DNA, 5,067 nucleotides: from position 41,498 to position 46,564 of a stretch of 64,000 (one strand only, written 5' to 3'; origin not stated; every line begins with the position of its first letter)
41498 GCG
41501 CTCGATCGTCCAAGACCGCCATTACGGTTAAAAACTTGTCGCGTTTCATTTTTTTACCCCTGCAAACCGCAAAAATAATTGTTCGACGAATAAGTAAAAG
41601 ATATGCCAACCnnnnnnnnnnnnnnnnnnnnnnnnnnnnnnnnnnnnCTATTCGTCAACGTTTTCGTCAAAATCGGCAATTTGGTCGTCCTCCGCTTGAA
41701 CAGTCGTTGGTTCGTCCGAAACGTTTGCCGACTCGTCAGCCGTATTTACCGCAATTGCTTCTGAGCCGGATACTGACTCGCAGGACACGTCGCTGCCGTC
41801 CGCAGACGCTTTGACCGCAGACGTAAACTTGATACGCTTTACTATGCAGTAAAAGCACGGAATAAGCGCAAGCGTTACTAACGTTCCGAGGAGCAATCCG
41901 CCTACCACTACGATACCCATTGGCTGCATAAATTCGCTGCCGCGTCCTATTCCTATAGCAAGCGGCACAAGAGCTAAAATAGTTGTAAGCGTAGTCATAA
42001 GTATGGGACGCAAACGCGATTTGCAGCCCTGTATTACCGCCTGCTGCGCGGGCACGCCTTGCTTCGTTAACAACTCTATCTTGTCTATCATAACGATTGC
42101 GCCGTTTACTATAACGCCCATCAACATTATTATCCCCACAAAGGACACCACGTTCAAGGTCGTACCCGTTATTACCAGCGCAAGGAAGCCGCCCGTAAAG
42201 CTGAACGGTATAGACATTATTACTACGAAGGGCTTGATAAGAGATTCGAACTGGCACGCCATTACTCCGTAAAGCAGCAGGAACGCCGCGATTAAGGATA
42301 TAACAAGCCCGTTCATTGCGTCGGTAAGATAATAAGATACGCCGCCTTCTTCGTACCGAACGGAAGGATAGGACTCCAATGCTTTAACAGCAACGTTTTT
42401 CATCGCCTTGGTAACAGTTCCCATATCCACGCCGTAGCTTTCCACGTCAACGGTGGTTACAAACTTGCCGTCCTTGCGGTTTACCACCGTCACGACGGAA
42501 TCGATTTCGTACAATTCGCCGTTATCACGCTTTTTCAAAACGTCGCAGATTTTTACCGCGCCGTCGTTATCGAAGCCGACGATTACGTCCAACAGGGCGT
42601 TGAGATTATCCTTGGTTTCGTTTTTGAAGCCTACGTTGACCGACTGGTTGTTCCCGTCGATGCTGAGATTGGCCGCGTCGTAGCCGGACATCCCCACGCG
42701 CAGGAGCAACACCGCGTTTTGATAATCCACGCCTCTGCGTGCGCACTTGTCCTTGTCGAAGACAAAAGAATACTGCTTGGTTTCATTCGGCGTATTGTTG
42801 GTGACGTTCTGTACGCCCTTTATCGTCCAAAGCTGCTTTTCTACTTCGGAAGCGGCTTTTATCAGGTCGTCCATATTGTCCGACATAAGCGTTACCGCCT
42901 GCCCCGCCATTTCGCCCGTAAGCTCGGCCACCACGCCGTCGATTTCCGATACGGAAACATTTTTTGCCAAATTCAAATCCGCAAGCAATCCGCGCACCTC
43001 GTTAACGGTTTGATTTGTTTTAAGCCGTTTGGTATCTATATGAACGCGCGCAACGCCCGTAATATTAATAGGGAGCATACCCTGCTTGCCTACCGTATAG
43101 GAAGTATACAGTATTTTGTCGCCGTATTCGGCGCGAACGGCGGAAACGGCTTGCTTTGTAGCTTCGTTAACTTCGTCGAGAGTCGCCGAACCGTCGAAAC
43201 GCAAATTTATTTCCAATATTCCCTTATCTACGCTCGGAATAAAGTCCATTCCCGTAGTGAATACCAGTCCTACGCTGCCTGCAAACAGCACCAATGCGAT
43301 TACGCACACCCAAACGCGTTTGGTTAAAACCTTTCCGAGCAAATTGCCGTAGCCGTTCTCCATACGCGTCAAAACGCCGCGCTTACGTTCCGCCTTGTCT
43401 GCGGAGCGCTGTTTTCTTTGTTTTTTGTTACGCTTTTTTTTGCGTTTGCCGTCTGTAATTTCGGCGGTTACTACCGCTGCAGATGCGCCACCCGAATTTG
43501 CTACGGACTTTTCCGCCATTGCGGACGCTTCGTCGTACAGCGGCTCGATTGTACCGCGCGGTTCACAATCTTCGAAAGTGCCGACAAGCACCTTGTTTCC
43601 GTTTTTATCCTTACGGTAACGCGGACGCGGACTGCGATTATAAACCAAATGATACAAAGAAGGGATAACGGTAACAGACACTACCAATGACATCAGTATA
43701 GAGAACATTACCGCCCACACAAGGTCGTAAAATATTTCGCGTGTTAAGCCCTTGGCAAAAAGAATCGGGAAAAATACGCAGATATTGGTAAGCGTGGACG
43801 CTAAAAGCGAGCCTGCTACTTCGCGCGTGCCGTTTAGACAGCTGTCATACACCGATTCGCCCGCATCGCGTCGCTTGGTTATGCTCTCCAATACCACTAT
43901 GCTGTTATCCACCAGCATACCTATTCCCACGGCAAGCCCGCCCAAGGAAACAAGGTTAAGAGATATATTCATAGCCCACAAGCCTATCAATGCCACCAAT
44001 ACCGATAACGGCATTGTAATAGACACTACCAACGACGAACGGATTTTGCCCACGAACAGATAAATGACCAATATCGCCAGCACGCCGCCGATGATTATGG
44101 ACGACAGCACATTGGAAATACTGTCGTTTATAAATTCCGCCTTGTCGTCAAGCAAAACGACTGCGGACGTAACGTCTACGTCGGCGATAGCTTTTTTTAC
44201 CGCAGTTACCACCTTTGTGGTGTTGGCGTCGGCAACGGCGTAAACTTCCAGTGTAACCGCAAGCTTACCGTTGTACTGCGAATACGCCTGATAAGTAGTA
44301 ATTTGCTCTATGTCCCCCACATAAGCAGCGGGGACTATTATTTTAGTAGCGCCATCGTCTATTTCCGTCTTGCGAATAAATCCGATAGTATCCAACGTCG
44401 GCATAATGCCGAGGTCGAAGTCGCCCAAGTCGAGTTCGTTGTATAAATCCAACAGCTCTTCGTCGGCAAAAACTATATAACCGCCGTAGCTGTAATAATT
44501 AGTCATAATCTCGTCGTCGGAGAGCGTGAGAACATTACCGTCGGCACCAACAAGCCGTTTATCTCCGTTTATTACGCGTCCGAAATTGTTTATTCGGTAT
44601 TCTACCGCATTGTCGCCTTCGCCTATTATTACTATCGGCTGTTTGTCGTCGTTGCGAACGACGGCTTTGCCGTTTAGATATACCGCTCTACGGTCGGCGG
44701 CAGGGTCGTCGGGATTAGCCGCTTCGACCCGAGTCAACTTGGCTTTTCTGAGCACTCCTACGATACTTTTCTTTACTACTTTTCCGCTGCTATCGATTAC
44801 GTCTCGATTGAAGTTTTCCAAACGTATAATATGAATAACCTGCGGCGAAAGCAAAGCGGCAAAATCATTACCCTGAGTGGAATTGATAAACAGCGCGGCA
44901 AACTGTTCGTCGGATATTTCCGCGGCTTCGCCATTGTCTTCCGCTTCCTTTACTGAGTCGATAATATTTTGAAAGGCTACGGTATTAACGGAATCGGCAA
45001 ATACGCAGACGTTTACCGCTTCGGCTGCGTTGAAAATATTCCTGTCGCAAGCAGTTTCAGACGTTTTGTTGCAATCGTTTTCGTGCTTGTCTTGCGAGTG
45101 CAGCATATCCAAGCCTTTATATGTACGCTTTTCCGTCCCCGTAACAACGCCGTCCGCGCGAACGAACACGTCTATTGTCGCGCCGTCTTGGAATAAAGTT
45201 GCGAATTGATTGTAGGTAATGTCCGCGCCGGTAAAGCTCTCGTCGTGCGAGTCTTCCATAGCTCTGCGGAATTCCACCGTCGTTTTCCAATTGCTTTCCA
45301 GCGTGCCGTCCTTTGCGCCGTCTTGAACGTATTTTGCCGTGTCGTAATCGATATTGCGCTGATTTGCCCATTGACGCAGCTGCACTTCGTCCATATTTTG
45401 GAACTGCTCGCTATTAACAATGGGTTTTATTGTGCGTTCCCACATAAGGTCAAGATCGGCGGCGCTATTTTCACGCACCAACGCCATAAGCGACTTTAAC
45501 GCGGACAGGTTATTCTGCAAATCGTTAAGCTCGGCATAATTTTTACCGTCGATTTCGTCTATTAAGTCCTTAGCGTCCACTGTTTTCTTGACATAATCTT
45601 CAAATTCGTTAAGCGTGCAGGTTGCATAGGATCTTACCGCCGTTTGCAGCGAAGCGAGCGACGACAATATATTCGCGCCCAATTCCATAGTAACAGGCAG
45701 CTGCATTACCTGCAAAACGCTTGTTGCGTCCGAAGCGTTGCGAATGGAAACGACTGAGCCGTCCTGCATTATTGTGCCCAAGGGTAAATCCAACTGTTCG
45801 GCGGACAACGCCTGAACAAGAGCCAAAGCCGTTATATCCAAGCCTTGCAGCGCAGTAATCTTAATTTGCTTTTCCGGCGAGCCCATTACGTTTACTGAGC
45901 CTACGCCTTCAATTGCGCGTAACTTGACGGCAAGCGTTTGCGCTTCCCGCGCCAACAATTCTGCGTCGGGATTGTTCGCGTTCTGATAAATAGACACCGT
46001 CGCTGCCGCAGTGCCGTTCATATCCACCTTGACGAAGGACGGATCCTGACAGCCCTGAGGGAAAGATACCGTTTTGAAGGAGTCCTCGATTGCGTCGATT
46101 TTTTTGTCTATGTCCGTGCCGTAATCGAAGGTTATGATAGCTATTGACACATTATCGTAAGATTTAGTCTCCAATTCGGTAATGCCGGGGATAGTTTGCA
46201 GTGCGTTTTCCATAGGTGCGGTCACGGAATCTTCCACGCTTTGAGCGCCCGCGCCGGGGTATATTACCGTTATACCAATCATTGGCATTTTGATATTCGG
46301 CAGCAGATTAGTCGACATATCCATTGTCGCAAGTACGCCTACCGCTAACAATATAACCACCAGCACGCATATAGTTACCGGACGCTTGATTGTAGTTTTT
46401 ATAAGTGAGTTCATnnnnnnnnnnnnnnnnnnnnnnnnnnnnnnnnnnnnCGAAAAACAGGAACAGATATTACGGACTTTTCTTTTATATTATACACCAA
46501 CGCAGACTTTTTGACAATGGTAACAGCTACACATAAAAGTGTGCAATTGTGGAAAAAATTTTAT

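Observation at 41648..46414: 1,588-aa RND permease with ~430 extra residues confined to the first extracytoplasmic loop and no adaptor or outer-channel genes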

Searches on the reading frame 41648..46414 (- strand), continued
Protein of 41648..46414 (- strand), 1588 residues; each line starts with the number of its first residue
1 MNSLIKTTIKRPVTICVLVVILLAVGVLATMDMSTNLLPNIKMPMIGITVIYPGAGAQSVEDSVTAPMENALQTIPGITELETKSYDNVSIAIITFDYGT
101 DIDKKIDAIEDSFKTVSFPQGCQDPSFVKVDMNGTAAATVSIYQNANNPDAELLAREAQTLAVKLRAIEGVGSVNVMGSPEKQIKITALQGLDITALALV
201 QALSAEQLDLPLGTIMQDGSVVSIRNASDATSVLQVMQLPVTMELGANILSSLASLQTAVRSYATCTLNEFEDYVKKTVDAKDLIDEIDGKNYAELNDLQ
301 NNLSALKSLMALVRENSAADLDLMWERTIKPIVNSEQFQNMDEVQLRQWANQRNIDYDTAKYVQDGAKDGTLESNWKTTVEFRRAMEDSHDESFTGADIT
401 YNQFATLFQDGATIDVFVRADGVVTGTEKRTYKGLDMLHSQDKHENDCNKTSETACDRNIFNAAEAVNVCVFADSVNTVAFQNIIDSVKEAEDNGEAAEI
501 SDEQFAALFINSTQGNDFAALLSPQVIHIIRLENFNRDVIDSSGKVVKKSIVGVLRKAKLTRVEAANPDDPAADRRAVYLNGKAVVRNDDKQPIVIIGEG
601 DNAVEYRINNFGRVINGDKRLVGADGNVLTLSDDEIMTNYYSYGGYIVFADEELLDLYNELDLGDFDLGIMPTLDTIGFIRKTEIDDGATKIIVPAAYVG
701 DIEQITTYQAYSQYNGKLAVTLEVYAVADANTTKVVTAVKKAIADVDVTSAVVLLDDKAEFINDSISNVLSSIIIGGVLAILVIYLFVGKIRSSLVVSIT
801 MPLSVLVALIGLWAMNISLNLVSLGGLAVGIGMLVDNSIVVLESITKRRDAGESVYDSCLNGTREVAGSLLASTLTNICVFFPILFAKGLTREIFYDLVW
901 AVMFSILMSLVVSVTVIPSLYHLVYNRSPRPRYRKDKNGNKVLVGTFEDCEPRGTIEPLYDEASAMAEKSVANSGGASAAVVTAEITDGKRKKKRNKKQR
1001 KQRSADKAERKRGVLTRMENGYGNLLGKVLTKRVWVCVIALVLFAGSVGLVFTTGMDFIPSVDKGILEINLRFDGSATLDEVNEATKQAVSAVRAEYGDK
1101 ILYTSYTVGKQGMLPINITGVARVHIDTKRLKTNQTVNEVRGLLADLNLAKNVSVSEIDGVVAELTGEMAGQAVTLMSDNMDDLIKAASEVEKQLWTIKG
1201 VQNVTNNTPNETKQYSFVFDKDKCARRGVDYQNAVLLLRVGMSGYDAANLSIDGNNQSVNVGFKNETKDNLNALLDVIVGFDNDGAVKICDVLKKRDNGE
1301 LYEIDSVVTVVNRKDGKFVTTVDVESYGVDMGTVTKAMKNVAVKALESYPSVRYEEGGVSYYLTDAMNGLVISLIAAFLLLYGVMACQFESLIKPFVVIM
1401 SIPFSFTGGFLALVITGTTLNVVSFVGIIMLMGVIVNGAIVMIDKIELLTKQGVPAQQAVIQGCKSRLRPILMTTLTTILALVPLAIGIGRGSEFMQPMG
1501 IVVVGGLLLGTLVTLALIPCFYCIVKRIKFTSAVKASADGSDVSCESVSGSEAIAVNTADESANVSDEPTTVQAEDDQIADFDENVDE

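Call 78: find_encoding_contigs(protein=P0113, flank=6000, max_places=1)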
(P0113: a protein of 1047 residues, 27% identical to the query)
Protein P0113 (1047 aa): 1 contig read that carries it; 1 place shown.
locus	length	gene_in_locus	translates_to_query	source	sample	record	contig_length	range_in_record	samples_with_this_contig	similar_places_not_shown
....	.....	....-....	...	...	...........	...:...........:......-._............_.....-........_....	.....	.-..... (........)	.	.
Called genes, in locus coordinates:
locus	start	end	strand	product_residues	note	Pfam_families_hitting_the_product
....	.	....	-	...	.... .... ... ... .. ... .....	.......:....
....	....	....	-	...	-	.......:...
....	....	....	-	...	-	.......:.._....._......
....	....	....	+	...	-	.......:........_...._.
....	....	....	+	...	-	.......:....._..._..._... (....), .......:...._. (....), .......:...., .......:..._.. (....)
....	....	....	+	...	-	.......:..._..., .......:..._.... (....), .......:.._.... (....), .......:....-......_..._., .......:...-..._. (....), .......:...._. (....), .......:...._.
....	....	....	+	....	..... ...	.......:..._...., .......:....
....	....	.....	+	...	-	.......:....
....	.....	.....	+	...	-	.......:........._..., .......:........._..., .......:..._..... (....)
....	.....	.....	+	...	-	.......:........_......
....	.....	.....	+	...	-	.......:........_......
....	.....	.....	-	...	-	-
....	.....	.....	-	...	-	?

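Call 79: find_encoding_contigs(protein=P0087, flank=6000, max_places=1)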
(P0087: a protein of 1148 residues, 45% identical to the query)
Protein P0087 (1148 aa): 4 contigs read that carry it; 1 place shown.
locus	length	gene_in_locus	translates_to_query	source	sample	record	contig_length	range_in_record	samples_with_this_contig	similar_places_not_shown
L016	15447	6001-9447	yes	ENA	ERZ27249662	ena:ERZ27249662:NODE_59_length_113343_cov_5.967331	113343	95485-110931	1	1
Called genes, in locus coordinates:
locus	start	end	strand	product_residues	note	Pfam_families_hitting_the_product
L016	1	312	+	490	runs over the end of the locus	PF00370:FGGY_N, PF02782:FGGY_C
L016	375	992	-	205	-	-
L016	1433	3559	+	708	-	PF03477:ATP-cone, PF13597:NRDD, PF01228:Gly_radical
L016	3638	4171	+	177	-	PF13353:Fer4_12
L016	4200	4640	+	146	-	PF00692:dUTPase, PF22769:DCD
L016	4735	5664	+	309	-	PF00480:ROK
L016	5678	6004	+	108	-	-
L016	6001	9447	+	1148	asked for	PF00873:ACR_tran, PF03176:MMPL, PF02355:SecD_SecF_C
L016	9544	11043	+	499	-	PF00209:SNF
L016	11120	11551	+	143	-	PF01047:MarR, PF12802:MarR_2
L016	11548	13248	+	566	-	PF00664:ABC_membrane, PF00005:ABC_tran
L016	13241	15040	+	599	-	PF00664:ABC_membrane, PF02463:SMC_N (weak), PF00005:ABC_tran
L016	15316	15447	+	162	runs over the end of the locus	PF01257:2Fe-2S_thioredx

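Call 80: find_encoding_contigs(protein=P0056, flank=6000, max_places=1)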
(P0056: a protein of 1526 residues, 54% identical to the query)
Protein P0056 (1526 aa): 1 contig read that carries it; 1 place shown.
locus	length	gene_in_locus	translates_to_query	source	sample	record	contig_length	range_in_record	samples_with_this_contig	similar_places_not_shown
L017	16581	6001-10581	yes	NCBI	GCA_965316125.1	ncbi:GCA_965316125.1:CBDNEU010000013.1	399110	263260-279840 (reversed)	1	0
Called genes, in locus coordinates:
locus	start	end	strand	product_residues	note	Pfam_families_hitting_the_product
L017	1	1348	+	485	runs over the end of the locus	PF00005:ABC_tran, PF08352:oligo_HPY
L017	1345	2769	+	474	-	PF14018:DUF4234, PF00005:ABC_tran, PF08352:oligo_HPY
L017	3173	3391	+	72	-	-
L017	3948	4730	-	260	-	-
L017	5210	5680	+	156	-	PF01243:PNPOx_N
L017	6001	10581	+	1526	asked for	PF00873:ACR_tran, PF02355:SecD_SecF_C (weak)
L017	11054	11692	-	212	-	-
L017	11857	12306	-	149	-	-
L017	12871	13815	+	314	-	PF02129:Peptidase_S15 (faint), PF00561:Abhydrolase_1, PF12146:Hydrolase_4, PF12697:Abhydrolase_6, PF00326:Peptidase_S9, PF08386:Abhydrolase_4 (weak)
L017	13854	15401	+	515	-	PF00128:Alpha-amylase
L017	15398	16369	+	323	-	PF00135:COesterase, PF20434:BD-FAE, PF07859:Abhydrolase_3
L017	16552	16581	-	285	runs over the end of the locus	PF12710:HAD (weak)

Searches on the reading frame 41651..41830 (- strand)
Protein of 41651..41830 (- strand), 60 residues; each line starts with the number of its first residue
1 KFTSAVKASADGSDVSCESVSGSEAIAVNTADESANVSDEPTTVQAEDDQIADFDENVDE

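Call 9: search_protein_families(library=pfam, proteins=[window:41651-41830:-], max_evalue=10)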
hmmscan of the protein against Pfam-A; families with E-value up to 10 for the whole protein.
window:41651-41830:- (60 aa): 0 families

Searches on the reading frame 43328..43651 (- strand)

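Call 9: search_protein_families(library=pfam, proteins=[window:43328-43651:-], max_evalue=10)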
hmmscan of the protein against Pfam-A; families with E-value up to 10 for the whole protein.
window:43328-43651:- (108 aa): 1 family
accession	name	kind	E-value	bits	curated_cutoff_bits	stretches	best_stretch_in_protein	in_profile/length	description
PF23770.1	Beta-prop_RIG_1st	-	0.078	12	27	1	14-69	303-364/517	RIG first beta-propeller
